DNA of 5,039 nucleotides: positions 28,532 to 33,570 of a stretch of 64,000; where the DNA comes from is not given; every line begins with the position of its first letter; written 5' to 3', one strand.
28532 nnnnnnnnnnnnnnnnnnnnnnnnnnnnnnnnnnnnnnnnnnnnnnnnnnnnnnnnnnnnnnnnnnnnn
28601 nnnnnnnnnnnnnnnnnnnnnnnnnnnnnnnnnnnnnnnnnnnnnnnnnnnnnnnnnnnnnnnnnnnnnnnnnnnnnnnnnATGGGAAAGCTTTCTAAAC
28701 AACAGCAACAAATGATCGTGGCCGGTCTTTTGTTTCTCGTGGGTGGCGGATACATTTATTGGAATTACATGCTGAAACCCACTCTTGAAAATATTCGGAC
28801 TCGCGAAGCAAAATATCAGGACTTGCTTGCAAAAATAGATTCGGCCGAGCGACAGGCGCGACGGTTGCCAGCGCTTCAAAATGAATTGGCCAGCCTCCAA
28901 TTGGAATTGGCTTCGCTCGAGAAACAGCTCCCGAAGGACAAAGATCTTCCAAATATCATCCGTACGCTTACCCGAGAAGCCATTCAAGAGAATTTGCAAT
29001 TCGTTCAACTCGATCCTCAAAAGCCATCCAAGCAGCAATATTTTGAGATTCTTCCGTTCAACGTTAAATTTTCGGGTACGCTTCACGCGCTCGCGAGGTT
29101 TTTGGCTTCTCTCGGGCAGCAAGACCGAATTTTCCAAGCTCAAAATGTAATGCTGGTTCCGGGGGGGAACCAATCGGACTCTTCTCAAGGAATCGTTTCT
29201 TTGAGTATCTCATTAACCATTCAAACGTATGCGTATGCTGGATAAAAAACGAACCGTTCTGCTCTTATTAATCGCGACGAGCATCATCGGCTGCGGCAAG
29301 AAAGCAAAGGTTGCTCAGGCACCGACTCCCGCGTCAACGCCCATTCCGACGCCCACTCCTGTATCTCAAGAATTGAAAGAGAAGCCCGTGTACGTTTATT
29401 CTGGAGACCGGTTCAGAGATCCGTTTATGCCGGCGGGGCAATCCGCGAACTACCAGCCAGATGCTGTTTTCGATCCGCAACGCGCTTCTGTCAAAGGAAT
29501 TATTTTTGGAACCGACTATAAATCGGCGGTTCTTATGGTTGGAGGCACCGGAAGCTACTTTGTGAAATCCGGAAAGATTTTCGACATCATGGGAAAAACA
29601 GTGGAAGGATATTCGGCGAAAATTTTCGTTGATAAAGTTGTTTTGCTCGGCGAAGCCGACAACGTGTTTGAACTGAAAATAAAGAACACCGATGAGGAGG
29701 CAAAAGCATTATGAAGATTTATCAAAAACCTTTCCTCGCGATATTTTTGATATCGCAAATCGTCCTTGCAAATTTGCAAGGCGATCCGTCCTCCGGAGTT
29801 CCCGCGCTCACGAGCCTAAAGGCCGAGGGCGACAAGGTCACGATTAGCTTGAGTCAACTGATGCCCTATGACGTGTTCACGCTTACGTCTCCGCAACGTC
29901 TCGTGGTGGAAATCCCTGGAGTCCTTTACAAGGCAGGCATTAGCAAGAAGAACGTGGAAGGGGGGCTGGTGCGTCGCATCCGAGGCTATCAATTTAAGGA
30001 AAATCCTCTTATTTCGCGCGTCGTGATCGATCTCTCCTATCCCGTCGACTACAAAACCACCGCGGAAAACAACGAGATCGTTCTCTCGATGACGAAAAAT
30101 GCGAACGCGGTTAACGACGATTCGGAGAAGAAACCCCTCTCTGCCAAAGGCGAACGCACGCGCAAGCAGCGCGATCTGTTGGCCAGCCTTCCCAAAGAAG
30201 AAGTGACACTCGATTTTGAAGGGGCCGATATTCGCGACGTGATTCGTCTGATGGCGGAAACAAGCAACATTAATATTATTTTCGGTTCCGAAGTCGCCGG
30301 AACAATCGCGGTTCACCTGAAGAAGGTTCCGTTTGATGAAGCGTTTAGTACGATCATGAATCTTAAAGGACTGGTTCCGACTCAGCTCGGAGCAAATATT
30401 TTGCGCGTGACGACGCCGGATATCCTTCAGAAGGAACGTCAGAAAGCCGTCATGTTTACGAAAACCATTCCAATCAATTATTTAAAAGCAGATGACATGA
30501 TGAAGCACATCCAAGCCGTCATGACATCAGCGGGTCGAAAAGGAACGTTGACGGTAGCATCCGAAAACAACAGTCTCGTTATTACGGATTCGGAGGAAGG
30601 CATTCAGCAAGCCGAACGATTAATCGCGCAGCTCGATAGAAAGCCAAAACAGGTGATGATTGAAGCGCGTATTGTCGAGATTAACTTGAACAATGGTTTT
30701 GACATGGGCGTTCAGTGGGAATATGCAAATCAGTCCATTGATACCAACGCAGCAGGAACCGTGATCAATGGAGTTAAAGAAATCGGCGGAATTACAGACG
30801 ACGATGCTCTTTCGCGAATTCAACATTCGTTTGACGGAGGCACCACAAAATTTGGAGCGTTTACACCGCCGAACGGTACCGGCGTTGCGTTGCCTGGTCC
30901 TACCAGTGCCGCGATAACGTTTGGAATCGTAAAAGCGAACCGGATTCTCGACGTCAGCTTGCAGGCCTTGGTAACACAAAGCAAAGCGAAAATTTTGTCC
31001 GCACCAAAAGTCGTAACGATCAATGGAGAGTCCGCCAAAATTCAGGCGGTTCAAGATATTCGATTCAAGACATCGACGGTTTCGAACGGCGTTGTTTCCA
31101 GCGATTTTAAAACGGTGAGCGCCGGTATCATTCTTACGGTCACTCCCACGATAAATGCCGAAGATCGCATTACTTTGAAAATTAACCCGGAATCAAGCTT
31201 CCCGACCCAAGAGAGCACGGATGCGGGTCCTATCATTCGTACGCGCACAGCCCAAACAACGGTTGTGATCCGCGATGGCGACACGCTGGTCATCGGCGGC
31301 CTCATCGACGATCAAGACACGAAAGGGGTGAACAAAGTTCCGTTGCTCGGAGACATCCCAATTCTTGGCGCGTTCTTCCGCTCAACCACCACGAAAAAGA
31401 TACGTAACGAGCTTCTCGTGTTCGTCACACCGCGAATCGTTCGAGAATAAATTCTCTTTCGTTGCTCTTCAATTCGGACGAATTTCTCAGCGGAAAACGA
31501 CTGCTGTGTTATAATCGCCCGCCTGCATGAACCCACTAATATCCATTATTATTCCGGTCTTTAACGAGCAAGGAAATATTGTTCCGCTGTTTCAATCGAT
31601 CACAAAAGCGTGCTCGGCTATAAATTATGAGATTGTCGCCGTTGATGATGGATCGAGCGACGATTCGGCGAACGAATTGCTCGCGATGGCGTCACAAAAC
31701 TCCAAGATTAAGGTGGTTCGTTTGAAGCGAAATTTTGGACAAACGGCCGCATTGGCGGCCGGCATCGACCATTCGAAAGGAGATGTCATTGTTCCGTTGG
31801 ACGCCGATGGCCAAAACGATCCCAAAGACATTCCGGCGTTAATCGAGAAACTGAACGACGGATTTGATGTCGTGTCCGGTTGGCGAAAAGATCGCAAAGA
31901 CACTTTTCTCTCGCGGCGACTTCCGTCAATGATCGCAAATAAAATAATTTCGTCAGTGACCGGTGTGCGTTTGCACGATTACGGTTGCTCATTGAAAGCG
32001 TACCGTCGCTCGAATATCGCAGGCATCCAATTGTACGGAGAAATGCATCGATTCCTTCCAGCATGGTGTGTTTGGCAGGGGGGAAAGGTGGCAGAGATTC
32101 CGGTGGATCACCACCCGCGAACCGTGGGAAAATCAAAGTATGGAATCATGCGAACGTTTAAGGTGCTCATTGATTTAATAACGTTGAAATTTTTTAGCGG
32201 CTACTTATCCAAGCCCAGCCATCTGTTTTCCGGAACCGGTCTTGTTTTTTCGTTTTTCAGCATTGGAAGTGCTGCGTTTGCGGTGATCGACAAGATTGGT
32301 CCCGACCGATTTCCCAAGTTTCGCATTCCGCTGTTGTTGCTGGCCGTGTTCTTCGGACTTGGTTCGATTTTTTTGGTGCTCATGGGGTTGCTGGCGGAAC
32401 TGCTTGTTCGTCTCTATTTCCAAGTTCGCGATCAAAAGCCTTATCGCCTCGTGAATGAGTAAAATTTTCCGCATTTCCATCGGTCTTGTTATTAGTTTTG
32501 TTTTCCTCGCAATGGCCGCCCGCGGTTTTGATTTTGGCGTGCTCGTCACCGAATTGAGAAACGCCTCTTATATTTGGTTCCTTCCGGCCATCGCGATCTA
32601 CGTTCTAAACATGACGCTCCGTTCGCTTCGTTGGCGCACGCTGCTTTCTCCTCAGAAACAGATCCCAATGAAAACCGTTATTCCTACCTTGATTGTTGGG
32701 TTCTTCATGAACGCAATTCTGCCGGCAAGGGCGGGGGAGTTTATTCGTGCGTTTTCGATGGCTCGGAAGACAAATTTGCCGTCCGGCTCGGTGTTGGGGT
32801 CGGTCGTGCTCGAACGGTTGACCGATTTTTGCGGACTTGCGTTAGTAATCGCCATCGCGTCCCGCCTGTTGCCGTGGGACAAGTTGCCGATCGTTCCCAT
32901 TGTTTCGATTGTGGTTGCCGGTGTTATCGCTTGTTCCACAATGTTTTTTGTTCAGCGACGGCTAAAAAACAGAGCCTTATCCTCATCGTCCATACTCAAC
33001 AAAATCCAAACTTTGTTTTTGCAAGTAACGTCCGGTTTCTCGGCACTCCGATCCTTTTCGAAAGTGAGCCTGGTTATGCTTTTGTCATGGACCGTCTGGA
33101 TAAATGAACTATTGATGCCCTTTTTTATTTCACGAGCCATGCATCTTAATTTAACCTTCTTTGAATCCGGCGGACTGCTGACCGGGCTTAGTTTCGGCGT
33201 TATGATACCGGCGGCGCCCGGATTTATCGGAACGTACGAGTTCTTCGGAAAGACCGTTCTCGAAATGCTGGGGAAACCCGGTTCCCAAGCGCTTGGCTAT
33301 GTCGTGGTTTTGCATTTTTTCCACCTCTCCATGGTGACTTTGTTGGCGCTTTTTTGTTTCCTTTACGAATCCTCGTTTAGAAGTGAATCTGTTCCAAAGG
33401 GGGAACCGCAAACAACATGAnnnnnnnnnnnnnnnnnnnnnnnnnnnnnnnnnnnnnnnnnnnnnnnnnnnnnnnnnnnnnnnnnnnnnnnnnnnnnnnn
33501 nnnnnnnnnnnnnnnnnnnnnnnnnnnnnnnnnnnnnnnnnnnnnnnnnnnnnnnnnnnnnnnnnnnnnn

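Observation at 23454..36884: Type IV pilus locus bracketed by glycosylation machinery: candidate pilin glycosylation system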

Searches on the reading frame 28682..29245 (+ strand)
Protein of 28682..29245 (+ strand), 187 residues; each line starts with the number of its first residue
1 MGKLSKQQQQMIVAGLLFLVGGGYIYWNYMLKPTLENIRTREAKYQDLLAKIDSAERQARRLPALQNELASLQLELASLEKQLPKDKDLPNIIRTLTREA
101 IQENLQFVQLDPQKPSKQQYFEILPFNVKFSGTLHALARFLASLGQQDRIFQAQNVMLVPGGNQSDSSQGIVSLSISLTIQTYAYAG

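Call 4: search_protein_families(library=pfam, proteins=[window:28682-29245:+], max_evalue=0.01)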
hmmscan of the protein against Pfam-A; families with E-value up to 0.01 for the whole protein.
window:28682-29245:+ (187 aa): 3 families
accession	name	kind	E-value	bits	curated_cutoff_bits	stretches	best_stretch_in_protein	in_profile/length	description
PF04350.18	PilO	-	3.1e-25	89.5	22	1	39-186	2-144/145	Pilus assembly protein, PilO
PF04612.17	T2SSM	-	0.00048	20.8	27.8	0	4-150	11-134/160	Type II secretion system (T2SS), protein M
PF10741.14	T2SSM_b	-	0.0014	18.9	21.7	1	102-183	31-110/111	Type II secretion system (T2SS), protein M subtype b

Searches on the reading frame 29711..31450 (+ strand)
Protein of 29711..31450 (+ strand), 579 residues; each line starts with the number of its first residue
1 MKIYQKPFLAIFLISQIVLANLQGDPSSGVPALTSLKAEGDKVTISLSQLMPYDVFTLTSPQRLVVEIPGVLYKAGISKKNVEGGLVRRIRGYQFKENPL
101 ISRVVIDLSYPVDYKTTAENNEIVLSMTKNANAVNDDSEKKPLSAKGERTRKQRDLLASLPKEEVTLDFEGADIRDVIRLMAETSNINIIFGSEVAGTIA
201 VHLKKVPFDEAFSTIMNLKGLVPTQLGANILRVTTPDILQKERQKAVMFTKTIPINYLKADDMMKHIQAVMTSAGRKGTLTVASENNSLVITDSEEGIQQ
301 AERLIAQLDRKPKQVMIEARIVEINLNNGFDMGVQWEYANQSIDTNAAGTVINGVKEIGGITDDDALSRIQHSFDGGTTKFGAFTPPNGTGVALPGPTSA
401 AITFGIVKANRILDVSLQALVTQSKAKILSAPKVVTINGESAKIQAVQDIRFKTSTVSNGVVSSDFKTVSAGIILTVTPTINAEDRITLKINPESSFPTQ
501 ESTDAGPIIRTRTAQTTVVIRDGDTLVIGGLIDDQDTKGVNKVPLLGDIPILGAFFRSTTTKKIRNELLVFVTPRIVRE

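Call 4: search_protein_families(library=pfam, proteins=[window:29711-31450:+], max_evalue=0.01)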
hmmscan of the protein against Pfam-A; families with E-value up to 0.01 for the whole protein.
window:29711-31450:+ (579 aa): 5 families
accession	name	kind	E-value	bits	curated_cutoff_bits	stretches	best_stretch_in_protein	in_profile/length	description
PF00263.26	Secretin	-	3.3e-49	167.2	27.5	1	419-578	1-169/169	Bacterial type II and III secretion system protein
PF03958.22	Secretin_N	-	5.4e-12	46.2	28.2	1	250-314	1-69/69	Bacterial type II/III secretion system short domain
PF11741.13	AMIN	-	4.3e-07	30.4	20.5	1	38-124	8-98/101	AMIN domain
PF21305.2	type_II_gspD_N0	-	3.1e-06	27.4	27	1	167-233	1-71/71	GspD-like, N0 domain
PF07660.19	STN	-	5.9e-05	23.2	28.4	1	187-234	1-50/52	Secretin and TonB N terminus short domain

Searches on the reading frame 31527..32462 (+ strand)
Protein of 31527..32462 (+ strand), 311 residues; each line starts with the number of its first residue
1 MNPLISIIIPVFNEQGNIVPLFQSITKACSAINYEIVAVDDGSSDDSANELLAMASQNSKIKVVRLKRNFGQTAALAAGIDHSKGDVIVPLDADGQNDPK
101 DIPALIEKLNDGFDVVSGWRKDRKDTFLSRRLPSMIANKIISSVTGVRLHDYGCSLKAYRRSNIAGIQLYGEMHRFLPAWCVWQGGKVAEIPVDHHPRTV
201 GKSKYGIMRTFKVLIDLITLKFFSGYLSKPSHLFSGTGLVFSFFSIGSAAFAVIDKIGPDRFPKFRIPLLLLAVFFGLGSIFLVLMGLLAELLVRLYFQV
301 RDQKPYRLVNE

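Call 4: search_protein_families(library=pfam, proteins=[window:31527-32462:+], max_evalue=0.01)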
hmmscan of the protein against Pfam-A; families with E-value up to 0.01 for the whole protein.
window:31527-32462:+ (311 aa): 3 families
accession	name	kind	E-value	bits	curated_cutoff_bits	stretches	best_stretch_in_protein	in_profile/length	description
PF00535.33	Glycos_transf_2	-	5.4e-34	118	23.3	1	6-162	1-162/168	Glycosyl transferase family 2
PF10111.15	Glyco_tranf_2_2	-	3.7e-07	30.3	27.3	1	6-95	1-92/276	Glycosyltransferase like family 2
PF13641.12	Glyco_tranf_2_3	-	0.00049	20.6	27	1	5-105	3-107/230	Glycosyltransferase like family 2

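Call 11: search_protein_families(library=ncbifam, proteins=[window:31527-32462:+], max_evalue=0.001)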
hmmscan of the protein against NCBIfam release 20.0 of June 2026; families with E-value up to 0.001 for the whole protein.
window:31527-32462:+ (311 aa): 22 families
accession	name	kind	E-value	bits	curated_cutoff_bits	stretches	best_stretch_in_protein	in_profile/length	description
NF007986.1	PRK10714.1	equivalog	1.7e-58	198.1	529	1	5-306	8-306/316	undecaprenyl-phosphate 4-deoxy-4-formamido-L-arabinose transferase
NF047588.1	GlcsyltransPgfSStrep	equivalog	1.8e-38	132.5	500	1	5-310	3-303/308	glycosyltransferase PgfS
TIGR03937.1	PgaC_IcaA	equivalog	2.8e-19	69.4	422.3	1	3-112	45-153/407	poly-beta-1,6-N-acetyl-D-glucosamine synthase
TIGR04182.1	glyco_TIGR04182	equivalog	1.5e-15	57.4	325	1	5-299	2-288/293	S-layer glycoprotein N-glycosyltransferase AglJ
NF058614.1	PPMAGASynPpgS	equivalog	2.1e-15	56.7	370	1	7-127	4-120/226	polyprenyl-phospho-N-acetylgalactosaminyl synthase PpgS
NF041391.1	DPhHxTase_Halo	equivalog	5.6e-14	51.6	375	1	12-197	4-185/213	dolichyl-phosphate hexose transferase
NF047683.1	TeichurnBiosyTuaG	equivalog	1.4e-13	51.1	400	1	2-100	5-102/252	teichuronic acid biosynthesis protein TuaG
NF007482.0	PRK10073.1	equivalog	1.9e-12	46.8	423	1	3-115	6-117/334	glycosyltransferase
TIGR03965.1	mycofact_glyco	equivalog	2.3e-11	43.3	280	1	5-111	76-181/467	mycofactocin biosynthesis glycosyltransferase MftF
NF041875.1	EPS_EpsD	equivalog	4e-11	42.9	370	1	5-100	1-95/325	exopolysaccharide biosynthesis glycosyltransferase EpsD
TIGR04283.1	glyco_like_mftF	equivalog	4.9e-11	42.6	182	1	5-109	1-96/221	TIGR04283 family arsenosugar biosynthesis glycosyltransferase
TIGR04242.1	nodulat_NodC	equivalog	8.6e-11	41.4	550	1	3-112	48-159/395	chitooligosaccharide synthase NodC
TIGR03111.1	glyc2_xrt_Gpos1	hypoth_equivalog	2.3e-10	39.9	363.95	1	3-112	49-159/439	TIGR03111 family XrtG-associated glycosyltransferase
NF050050.1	ProtGlycPglI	equivalog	3.5e-10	39.7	500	1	3-131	2-130/306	GalNAc(5)-diNAcBac-PP-undecaprenol beta-1,3-glucosyltransferase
NF045692.1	OglycostaseCruG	equivalog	4e-08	32.6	600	1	5-117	43-161/386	2'-O-glycosyltransferase CruG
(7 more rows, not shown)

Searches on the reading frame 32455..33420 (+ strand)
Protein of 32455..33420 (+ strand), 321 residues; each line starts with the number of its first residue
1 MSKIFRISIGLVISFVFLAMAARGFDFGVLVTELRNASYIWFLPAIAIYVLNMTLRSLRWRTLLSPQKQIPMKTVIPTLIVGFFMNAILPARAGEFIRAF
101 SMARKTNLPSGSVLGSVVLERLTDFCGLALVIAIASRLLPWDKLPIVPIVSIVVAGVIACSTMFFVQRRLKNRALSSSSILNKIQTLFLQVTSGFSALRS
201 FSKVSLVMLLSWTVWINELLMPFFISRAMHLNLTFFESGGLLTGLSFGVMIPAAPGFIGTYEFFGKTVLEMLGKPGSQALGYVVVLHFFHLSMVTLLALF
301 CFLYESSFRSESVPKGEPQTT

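Call 4: search_protein_families(library=pfam, proteins=[window:32455-33420:+], max_evalue=0.01)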
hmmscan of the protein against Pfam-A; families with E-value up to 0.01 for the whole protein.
window:32455-33420:+ (321 aa): 1 family
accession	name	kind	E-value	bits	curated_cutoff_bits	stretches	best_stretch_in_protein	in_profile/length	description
PF03706.18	LPG_synthase_TM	-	8.2e-49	167.1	33.4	1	8-297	2-301/302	Lysylphosphatidylglycerol synthase TM region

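Call 11: search_protein_families(library=ncbifam, proteins=[window:32455-33420:+], max_evalue=0.001)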
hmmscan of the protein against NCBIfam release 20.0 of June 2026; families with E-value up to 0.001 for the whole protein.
window:32455-33420:+ (321 aa): 1 family
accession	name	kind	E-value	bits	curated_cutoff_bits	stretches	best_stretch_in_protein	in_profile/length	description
TIGR00374.1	TIGR00374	subfamily_domain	3.4e-17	62.8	43.2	1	11-303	1-311/323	flippase-like domain-containing protein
